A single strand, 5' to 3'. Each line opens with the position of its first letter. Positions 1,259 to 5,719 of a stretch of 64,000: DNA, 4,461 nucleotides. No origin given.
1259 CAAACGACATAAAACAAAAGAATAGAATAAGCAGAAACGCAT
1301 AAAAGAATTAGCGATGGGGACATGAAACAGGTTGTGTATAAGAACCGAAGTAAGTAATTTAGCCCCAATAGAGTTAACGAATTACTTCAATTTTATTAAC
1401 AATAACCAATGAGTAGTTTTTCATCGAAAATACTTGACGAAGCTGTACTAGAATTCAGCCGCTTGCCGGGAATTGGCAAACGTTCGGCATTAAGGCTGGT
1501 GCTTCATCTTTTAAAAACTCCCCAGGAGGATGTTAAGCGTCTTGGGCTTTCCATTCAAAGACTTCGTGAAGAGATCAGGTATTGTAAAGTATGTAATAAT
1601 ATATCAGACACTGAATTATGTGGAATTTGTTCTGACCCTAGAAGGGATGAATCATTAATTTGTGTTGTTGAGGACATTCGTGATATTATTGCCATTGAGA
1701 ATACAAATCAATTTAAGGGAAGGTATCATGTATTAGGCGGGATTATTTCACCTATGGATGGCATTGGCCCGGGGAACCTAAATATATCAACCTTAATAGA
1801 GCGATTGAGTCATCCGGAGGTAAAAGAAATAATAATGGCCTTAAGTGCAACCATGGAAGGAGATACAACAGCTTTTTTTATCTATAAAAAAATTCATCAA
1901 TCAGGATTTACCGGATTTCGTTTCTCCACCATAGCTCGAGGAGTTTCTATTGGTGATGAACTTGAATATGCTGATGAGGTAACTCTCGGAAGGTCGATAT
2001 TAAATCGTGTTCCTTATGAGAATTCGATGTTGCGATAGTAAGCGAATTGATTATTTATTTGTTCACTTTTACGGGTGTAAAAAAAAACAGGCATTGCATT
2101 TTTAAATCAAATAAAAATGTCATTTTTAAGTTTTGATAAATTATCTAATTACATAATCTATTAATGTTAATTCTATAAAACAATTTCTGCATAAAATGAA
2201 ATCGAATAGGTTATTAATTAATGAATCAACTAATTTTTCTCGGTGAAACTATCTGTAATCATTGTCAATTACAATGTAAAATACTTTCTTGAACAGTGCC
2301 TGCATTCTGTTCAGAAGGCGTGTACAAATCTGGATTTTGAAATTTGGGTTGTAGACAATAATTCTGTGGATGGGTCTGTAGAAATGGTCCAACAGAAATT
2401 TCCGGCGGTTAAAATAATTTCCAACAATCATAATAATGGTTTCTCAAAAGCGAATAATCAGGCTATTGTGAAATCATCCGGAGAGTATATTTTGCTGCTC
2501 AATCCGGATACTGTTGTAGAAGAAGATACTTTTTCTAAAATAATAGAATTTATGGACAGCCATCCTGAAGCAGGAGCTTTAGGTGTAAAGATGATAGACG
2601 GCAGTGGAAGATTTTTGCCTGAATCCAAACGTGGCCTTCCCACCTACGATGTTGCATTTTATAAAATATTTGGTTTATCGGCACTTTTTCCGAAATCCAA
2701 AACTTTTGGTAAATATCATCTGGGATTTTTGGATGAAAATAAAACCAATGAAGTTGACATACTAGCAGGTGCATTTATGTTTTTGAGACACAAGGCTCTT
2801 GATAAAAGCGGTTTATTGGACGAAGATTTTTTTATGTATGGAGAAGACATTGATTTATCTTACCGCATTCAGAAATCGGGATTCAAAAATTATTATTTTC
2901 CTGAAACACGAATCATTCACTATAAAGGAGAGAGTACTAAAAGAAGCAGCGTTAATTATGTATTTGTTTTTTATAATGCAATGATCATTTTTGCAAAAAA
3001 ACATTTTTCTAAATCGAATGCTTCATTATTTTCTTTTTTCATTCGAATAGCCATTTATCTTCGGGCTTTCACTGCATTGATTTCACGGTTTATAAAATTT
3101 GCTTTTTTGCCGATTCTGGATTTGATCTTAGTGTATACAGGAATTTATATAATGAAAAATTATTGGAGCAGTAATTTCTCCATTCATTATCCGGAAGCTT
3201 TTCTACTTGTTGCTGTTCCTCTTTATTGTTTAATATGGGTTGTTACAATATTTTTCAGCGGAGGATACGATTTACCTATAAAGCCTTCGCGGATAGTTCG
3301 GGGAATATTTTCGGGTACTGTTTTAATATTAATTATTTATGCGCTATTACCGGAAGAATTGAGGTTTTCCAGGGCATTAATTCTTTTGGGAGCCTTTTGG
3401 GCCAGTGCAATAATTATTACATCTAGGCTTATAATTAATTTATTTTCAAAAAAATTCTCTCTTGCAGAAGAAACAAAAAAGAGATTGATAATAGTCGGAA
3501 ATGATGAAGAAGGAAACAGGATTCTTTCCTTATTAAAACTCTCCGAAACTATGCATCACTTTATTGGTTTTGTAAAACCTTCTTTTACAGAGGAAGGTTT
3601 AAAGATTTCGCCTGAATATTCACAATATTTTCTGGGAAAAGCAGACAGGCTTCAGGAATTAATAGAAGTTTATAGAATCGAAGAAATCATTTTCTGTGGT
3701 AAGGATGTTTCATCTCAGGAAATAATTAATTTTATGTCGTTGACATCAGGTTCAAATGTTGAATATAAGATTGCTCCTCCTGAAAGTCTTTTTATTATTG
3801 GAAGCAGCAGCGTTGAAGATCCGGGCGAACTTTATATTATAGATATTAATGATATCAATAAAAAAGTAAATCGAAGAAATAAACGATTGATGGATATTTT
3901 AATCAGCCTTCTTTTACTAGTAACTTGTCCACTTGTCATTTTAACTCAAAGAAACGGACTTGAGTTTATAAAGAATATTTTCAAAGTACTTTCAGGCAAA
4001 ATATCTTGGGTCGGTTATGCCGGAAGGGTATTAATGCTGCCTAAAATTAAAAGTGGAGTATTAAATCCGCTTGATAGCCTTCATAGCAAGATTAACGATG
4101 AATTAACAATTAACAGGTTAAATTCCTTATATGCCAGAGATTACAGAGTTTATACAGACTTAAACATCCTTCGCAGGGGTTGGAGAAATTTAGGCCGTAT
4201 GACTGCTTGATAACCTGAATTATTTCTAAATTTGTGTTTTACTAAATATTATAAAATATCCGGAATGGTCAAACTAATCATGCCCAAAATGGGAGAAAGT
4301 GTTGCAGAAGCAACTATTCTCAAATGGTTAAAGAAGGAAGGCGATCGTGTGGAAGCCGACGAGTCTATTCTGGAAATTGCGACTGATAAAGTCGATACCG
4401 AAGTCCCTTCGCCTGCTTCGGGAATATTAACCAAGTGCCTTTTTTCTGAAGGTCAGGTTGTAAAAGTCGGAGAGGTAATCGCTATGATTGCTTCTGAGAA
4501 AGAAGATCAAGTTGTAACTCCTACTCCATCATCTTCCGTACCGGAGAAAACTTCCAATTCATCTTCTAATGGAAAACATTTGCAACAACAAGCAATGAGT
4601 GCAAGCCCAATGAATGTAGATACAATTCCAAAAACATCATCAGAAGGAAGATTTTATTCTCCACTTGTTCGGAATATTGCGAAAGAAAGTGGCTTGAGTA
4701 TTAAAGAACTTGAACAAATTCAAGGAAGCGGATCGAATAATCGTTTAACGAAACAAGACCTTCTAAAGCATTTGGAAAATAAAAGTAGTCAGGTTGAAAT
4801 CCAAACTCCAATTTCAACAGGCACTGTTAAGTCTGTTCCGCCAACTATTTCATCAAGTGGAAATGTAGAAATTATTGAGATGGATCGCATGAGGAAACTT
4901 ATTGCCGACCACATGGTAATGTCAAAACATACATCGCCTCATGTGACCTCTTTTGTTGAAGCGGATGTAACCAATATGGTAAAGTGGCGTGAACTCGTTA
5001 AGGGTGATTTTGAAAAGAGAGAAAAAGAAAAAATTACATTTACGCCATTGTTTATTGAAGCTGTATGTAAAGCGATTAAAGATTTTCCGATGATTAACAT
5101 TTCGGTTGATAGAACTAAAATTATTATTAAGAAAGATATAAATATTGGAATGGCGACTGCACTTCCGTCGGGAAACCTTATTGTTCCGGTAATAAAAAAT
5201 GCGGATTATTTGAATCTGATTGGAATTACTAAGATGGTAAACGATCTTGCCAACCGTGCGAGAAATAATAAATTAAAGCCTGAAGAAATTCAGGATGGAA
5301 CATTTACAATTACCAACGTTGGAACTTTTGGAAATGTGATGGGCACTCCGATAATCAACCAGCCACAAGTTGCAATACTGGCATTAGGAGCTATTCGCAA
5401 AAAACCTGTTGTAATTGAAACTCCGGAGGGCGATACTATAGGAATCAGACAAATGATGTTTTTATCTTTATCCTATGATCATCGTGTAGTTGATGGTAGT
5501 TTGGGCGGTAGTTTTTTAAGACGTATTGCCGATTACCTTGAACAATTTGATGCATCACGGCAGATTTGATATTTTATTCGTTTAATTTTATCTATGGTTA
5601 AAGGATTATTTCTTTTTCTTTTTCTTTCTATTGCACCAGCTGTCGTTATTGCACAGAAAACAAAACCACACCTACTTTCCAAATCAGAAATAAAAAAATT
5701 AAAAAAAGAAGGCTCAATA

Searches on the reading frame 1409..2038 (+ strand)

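Call 70: search_protein_families(library=pfam, proteins=[window:1409-2038:+])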
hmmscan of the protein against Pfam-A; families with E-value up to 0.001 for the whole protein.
window:1409-2038:+ (209 aa): 5 families
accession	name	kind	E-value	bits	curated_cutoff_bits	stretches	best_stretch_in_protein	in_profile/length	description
PF13662.12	Toprim_4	-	6.7e-23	81.2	25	1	83-166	2-78/85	Toprim domain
PF21176.3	RecR_HhH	-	2.3e-11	43.8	27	1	10-50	2-42/45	RecR, helix-hairpin-helix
PF21175.2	RecR_C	-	1.2e-09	37.8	22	1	178-200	1-23/24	RecR, C-terminal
PF02132.21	RecR_ZnF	-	1.3e-09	38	22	1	56-76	1-21/21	RecR, Cys4-zinc finger domain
PF01751.28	Toprim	-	1.6e-07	31.8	23.1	1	84-163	2-81/96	Toprim domain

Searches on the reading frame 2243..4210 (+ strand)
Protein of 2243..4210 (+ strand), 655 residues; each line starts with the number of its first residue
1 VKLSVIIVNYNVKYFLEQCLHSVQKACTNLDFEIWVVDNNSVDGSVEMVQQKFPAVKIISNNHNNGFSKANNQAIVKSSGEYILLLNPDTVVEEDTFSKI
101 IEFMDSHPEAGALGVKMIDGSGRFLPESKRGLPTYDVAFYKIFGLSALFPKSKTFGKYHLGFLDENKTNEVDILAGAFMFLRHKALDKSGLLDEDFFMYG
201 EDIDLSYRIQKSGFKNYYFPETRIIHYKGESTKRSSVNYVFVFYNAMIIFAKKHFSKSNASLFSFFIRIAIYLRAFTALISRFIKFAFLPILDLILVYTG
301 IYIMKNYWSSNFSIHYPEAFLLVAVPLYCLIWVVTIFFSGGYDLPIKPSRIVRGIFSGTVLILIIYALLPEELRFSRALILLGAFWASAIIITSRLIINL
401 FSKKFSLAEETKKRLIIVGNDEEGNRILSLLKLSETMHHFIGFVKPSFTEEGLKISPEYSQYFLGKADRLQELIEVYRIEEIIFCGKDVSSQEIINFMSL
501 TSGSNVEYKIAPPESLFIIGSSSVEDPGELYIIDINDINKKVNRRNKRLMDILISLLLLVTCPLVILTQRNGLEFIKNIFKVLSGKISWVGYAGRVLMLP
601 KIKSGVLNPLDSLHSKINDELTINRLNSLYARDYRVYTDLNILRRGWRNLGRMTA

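Call 70: search_protein_families(library=pfam, proteins=[window:2243-4210:+])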
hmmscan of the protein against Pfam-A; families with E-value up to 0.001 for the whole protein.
window:2243-4210:+ (655 aa): 4 families
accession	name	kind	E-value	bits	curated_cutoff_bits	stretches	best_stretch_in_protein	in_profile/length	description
PF00535.33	Glycos_transf_2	-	1.6e-27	97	23.3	1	4-132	1-131/168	Glycosyl transferase family 2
PF13641.12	Glyco_tranf_2_3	-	1.4e-19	71.4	27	1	3-233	3-218/230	Glycosyltransferase like family 2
PF13632.12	Glyco_trans_2_3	-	2.1e-10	41.2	27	1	82-331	1-193/198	Glycosyl transferase family group 2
PF13712.12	Glyco_tranf_2_5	-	1.9e-05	24.9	27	1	58-230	32-193/210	Glycosyltransferase like family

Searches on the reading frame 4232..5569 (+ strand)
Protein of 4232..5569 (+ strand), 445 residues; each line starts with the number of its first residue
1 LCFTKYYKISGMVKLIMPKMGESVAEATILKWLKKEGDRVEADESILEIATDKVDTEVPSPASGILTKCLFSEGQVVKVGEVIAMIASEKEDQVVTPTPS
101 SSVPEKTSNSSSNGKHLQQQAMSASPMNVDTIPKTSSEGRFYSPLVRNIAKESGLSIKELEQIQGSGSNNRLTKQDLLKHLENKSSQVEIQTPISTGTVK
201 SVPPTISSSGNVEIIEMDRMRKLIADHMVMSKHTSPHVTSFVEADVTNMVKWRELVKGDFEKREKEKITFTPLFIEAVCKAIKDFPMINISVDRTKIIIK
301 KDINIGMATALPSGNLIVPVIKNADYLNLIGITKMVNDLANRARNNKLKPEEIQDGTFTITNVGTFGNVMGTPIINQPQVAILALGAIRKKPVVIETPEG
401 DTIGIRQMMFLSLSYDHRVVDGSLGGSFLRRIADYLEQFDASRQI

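Call 70: search_protein_families(library=pfam, proteins=[window:4232-5569:+])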
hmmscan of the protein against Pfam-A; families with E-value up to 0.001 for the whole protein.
window:4232-5569:+ (445 aa): 3 families
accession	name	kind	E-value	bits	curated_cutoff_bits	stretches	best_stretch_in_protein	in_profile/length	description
PF00198.28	2-oxoacid_dh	-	1.2e-81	274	23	1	212-440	4-228/232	2-oxoacid dehydrogenases acyltransferase (catalytic domain)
PF00364.28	Biotin_lipoyl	-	4.9e-20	71.6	22.1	1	15-86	3-73/73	Biotin-requiring enzyme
PF02817.22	E3_binding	-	1.1e-09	38.7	23.7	1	141-178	2-36/36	e3 binding domain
